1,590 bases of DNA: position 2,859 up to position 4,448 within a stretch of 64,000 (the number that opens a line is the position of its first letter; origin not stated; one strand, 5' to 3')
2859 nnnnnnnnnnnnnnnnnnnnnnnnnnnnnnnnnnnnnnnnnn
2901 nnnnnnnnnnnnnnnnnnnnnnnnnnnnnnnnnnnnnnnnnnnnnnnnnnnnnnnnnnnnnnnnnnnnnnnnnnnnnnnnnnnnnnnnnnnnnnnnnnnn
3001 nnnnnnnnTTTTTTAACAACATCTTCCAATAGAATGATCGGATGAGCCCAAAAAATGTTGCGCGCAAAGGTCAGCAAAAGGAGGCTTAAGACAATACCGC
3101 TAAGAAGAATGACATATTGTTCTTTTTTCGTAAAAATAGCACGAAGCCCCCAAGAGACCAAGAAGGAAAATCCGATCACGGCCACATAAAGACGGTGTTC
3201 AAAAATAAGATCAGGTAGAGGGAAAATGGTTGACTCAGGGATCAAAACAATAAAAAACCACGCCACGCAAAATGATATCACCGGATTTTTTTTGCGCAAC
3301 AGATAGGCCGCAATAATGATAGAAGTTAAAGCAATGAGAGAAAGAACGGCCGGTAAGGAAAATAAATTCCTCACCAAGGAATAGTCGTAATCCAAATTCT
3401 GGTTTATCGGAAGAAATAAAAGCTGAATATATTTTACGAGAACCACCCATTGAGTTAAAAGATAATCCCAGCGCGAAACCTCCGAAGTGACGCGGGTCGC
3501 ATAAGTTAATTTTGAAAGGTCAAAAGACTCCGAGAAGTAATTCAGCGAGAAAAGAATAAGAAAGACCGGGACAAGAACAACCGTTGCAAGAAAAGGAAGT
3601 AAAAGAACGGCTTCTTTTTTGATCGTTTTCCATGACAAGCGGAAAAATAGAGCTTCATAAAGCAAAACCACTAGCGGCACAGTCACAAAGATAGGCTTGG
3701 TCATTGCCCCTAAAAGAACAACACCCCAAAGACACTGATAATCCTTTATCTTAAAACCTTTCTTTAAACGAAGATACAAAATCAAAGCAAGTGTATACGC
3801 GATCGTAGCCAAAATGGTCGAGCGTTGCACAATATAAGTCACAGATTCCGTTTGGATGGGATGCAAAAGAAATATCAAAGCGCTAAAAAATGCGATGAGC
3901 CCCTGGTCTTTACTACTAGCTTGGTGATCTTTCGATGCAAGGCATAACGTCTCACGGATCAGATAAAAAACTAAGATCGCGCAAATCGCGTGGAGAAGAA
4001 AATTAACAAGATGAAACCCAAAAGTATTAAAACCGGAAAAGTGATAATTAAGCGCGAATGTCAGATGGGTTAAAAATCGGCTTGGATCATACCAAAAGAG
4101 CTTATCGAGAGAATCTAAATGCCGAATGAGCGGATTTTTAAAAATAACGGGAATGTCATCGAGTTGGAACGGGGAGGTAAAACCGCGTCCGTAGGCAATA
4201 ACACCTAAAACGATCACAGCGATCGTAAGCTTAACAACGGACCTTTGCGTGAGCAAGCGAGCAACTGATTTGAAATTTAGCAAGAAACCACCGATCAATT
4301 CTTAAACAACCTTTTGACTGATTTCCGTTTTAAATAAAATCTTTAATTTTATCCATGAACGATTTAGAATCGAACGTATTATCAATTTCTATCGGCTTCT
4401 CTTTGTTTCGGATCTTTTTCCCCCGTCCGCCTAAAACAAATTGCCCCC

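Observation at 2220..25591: Five paralogous TMTC/DUF1736-like GT-C membrane proteins with TPR arrays, as a candidate bacterial TPR-guided periplasmic glycosylation system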

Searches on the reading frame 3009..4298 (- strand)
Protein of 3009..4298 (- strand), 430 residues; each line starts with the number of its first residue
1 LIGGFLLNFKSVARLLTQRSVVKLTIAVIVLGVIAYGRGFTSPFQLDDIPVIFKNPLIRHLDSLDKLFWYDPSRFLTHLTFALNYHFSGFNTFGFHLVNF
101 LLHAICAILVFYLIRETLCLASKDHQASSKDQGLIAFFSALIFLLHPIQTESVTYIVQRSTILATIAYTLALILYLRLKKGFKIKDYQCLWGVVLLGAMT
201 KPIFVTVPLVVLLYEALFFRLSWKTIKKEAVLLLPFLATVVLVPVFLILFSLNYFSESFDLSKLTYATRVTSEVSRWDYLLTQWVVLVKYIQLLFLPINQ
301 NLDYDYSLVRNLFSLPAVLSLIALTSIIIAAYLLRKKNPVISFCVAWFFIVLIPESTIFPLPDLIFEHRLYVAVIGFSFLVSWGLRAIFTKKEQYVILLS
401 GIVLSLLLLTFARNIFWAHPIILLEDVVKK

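Call 6: search_protein_families(library=pfam, proteins=[window:3009-4298:-], max_evalue=10)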
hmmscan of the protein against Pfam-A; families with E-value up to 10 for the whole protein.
seq(430 aa): 0 families

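Call 10: search_solved_structures(query=A2, max_evalue=10, show_alignments=3)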
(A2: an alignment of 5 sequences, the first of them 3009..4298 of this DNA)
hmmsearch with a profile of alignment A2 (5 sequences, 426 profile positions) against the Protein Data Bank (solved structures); distinct sequences matched with E-value up to 10: 0.

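Call 24: find_related_loci(query=A2, collection=genome_contigs, flank=10000)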
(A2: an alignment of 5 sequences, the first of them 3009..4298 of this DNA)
Query A2 (430 aa) in genome_contigs; peptide patterns used: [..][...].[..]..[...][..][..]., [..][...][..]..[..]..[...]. (x = any residue, [..] = any of these).
600 stretches matched a pattern (row limit reached: there are more); 558 encode a relative of the query (tblastn E <= 1e-3); the best 80 are kept; 80 distinct loci.
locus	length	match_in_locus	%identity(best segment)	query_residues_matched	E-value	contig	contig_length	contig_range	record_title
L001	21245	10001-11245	41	24-430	3e-87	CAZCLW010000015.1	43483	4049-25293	MAG TPA_asm: uncultured Planctomycetales bacterium isolate SRP239054_co1_195 genome assembly, contig: NODE_493_length_43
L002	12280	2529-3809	37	7-430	6e-84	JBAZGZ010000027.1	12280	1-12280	MAG: Candidatus Omnitrophota bacterium isolate SO_2017_LW3_58 NODE_15499_length_12280_cov_0.923476_LW162_2017, whole gen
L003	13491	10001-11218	40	26-430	2e-76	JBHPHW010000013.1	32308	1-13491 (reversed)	Candidatus Omnitrophota bacterium isolate SAG AM-312-C06 AM-312-C06_NODE_13, whole genome shotgun sequence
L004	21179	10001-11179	36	36-430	1e-71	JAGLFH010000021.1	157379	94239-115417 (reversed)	MAG: Candidatus Auribacterota bacterium isolate RS_1_24 ROV157_1.bin.24.fa_21, whole genome shotgun sequence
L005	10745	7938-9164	37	19-430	6e-73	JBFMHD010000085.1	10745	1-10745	MAG: Candidatus Hydrogenedentota bacterium isolate MAG314 MAG314_85, whole genome shotgun sequence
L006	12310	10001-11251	38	31-430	9e-67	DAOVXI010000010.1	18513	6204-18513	MAG TPA_asm: Deltaproteobacteria bacterium isolate CSMAG_1753 CSMAG_1753_k141_3582708_length_18513_cov_11.0000, whole ge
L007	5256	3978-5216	38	10-430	1e-66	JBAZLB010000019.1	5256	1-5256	MAG: Candidatus Omnitrophota bacterium isolate SO_2017_LW4_158 scaffold_30878_c1_LW137-91_2017, whole genome shotgun seq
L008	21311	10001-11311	34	28-430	3e-63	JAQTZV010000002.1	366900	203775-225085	MAG: Desulfuromonadaceae bacterium isolate STC_69 NODE_31_length_366900_cov_17.426994_Sandtown_C, whole genome shotgun s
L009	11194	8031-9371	34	36-430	4e-60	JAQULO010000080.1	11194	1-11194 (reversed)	MAG: Syntrophales bacterium isolate STD1_132 NODE_16115_length_11194_cov_3.460468_Sandtown_D1, whole genome shotgun sequ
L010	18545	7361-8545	35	30-430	5e-60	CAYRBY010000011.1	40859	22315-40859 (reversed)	MAG TPA_asm: uncultured bacterium isolate SRP278252_co1_689 genome assembly, contig: NODE_1362_length_40859_cov_10.02490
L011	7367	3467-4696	34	17-430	1e-59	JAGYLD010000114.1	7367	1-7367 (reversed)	MAG: Bacteroidales bacterium isolate M50B84 114, whole genome shotgun sequence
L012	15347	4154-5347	36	28-430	3e-59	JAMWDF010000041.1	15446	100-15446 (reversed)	MAG: Candidatus Omnitrophota bacterium isolate QZM4_2.bins.498.Tibet NODE_14812_length_15446_cov_0.882042, whole genome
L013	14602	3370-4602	36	28-430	3e-59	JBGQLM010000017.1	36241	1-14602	MAG: Geobacteraceae bacterium isolate OBJ2_061818_050_38 k141_2613889_length_36241_cov_9.0000, whole genome shotgun sequ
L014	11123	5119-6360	35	11-430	5e-59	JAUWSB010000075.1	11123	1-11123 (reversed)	MAG: Bacteroidota bacterium isolate CSMAG_2543 CSMAG_2543_k127_4401705_length_11123_cov_164.0533, whole genome shotgun s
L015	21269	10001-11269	37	8-430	2e-57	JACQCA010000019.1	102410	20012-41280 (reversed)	MAG: Nitrospirae bacterium isolate NC_groundwater_956_Pr1_S-0.2um_57_83 Montesol18-Sp2_coassembly_scaffold_20464, whole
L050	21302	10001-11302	32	7-429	3e-49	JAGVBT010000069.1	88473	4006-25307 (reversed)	MAG: Deltaproteobacteria bacterium isolate DeMMO6_17 c_000000003493, whole genome shotgun sequence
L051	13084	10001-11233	33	16-430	2e-49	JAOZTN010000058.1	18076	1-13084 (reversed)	MAG: Bacteroidales bacterium isolate GMC8_bin_15 GMC8_2158_length_18076_cov_15.146440, whole genome shotgun sequence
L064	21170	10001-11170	32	33-430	4e-47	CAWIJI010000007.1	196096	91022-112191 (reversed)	MAG: uncultured Acidobacteriota bacterium isolate MFD04944.bin.2.38 genome assembly, contig: contig_44506, whole genome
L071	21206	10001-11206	34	42-430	4e-45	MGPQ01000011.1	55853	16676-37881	MAG: Deltaproteobacteria bacterium GWB2_55_19 gwb2_scaffold_195, whole genome shotgun sequence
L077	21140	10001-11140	32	40-429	2e-44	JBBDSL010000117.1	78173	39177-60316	MAG: Wenzhouxiangellaceae bacterium isolate LejiaC_62_18 Lejia_C_764_length_78173_cov_10, whole genome shotgun sequence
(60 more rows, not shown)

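Call 87: search_protein_representatives(alignment_id=A2)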
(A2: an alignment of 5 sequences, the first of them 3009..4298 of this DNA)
Query: 5 sequences, 426 profile positions. Proteins with E-value up to 0.001 (for the whole library): 105982; up to 1e-10: 81478; up to 1e-30: 28145. The best 150 are listed.
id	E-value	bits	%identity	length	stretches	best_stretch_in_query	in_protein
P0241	1.0e-143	496.0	-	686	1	12-426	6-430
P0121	5.7e-141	487.0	-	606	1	2-421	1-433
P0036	1.7e-136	472.3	-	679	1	14-426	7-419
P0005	3.4e-136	471.2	-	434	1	19-426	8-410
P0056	2.1e-133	462.0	-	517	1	15-426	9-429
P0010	1.1e-131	456.3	-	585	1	29-426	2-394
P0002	2.9e-131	455.0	-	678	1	20-426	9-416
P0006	7.8e-131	453.6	-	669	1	22-425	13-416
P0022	1.8e-130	452.3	-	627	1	22-426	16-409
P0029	6.6e-129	447.2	-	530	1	19-426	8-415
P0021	6.0e-128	444.1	-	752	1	17-426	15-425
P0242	1.5e-127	442.7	-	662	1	20-426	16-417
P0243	4.1e-126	438.0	-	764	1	25-426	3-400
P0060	1.8e-125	435.9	-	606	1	16-426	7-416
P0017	3.6e-124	431.6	-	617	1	18-426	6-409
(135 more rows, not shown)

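Call 90: search_protein_families(library=ncbifam, proteins=[L071:14828-15676:+, L051:11836-12567:+, L064:9234-9908:+, L077:8698-9501:+, L050:8887-9636:+], max_evalue=1e-8)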
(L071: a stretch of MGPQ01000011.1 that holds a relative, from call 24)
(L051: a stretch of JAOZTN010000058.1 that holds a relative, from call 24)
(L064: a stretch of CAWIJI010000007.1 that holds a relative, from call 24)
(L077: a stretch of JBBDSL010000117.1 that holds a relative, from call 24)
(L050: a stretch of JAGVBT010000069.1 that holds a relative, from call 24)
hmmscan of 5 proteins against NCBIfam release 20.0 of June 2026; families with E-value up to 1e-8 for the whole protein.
L071:14828-15676:+ (283 aa): 13 families
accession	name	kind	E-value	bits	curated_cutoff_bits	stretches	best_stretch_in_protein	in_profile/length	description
TIGR03937.1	PgaC_IcaA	equivalog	1.9e-18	66.7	422.3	1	34-151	39-152/407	poly-beta-1,6-N-acetyl-D-glucosamine synthase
NF047588.1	GlcsyltransPgfSStrep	equivalog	4.2e-18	65.6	500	1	42-205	3-161/308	glycosyltransferase PgfS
NF041875.1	EPS_EpsD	equivalog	2.4e-17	63.3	370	1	42-176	1-131/325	exopolysaccharide biosynthesis glycosyltransferase EpsD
NF007986.1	PRK10714.1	equivalog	6.5e-17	61.5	529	1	40-166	6-132/316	undecaprenyl-phosphate 4-deoxy-4-formamido-L-arabinose transferase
NF010496.0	PRK13915.1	equivalog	1.1e-16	60.8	262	1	34-147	25-140/307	glucosyl-3-phosphoglycerate synthase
NF007482.0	PRK10073.1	equivalog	3e-15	56.1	423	1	36-153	2-114/334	glycosyltransferase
NF047683.1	TeichurnBiosyTuaG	equivalog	4e-14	52.9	400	1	37-151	3-113/252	teichuronic acid biosynthesis protein TuaG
NF058614.1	PPMAGASynPpgS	equivalog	5.4e-14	52.2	370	1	44-244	4-196/226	polyprenyl-phospho-N-acetylgalactosaminyl synthase PpgS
TIGR04182.1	glyco_TIGR04182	equivalog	6.8e-14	51.9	325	1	43-243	3-189/293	S-layer glycoprotein N-glycosyltransferase AglJ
TIGR04283.1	glyco_like_mftF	equivalog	1.8e-13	50.6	182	1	42-155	1-103/221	TIGR04283 family arsenosugar biosynthesis glycosyltransferase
TIGR03965.1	mycofact_glyco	equivalog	2.9e-12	46.2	280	1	41-157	75-187/467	mycofactocin biosynthesis glycosyltransferase MftF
NF041391.1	DPhHxTase_Halo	equivalog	2.5e-11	43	375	1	46-243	1-182/213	dolichyl-phosphate hexose transferase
NF050050.1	ProtGlycPglI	equivalog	2.7e-09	36.8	500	1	41-154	3-113/306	GalNAc(5)-diNAcBac-PP-undecaprenol beta-1,3-glucosyltransferase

L051:11836-12567:+ (244 aa): 5 families
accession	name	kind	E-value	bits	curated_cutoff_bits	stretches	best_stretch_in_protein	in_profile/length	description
NF058614.1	PPMAGASynPpgS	equivalog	1.7e-31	109.4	370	1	8-167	3-161/226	polyprenyl-phospho-N-acetylgalactosaminyl synthase PpgS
TIGR04182.1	glyco_TIGR04182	equivalog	2.7e-22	79.5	325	1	8-206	3-194/293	S-layer glycoprotein N-glycosyltransferase AglJ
NF041391.1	DPhHxTase_Halo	equivalog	1.3e-17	63.5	375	1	13-166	3-148/213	dolichyl-phosphate hexose transferase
NF007986.1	PRK10714.1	equivalog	1.8e-12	46.9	529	1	3-166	4-167/316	undecaprenyl-phosphate 4-deoxy-4-formamido-L-arabinose transferase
NF047588.1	GlcsyltransPgfSStrep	equivalog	7.4e-12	45.1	500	1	6-168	2-164/308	glycosyltransferase PgfS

L064:9234-9908:+ (225 aa): 9 families
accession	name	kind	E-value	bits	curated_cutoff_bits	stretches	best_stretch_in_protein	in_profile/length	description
TIGR04182.1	glyco_TIGR04182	equivalog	2.1e-36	125.8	325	1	8-218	2-214/293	S-layer glycoprotein N-glycosyltransferase AglJ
NF041391.1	DPhHxTase_Halo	equivalog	1.9e-29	102.2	375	1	15-213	4-200/213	dolichyl-phosphate hexose transferase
NF010496.0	PRK13915.1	equivalog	1.5e-15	57.1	262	1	4-95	29-134/307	glucosyl-3-phosphoglycerate synthase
NF058614.1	PPMAGASynPpgS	equivalog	1.9e-15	56.9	370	1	8-181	2-181/226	polyprenyl-phospho-N-acetylgalactosaminyl synthase PpgS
TIGR04283.1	glyco_like_mftF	equivalog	3.5e-15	56.2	182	1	9-102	2-97/221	TIGR04283 family arsenosugar biosynthesis glycosyltransferase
TIGR03937.1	PgaC_IcaA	equivalog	5.7e-12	45.3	422.3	1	4-104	43-152/407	poly-beta-1,6-N-acetyl-D-glucosamine synthase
TIGR03965.1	mycofact_glyco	equivalog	1.4e-10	40.7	280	1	5-121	73-197/467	mycofactocin biosynthesis glycosyltransferase MftF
NF007986.1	PRK10714.1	equivalog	1.3e-09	37.6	529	1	5-100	5-113/316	undecaprenyl-phosphate 4-deoxy-4-formamido-L-arabinose transferase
NF047588.1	GlcsyltransPgfSStrep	equivalog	2.5e-09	36.8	500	1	8-202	3-199/308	glycosyltransferase PgfS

L077:8698-9501:+ (268 aa): 5 families
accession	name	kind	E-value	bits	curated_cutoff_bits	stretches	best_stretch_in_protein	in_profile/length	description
NF058614.1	PPMAGASynPpgS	equivalog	2.8e-22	79.3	370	1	44-227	3-195/226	polyprenyl-phospho-N-acetylgalactosaminyl synthase PpgS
TIGR04182.1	glyco_TIGR04182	equivalog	6.6e-16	58.5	325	1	43-232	2-194/293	S-layer glycoprotein N-glycosyltransferase AglJ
TIGR03469.1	HpnB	hypoth_equivalog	1.8e-10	40.4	379.25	1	35-141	38-160/386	hopene-associated glycosyltransferase HpnB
NF010496.0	PRK13915.1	equivalog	2.4e-09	36.7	262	1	40-94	30-90/307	glucosyl-3-phosphoglycerate synthase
NF041391.1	DPhHxTase_Halo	equivalog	2.9e-09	36.2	375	1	51-198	5-156/213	dolichyl-phosphate hexose transferase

L050:8887-9636:+ (250 aa): 5 families
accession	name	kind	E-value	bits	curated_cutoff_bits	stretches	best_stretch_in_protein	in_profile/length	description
NF058614.1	PPMAGASynPpgS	equivalog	3.3e-28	98.6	370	1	24-184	3-164/226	polyprenyl-phospho-N-acetylgalactosaminyl synthase PpgS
TIGR04182.1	glyco_TIGR04182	equivalog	1.1e-22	80.8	325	1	23-223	2-198/293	S-layer glycoprotein N-glycosyltransferase AglJ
NF041391.1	DPhHxTase_Halo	equivalog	5e-20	71.4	375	1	29-221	3-188/213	dolichyl-phosphate hexose transferase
NF007986.1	PRK10714.1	equivalog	3.4e-14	52.6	529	1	21-238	6-222/316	undecaprenyl-phosphate 4-deoxy-4-formamido-L-arabinose transferase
NF047588.1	GlcsyltransPgfSStrep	equivalog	2e-13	50.2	500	1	21-186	1-168/308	glycosyltransferase PgfS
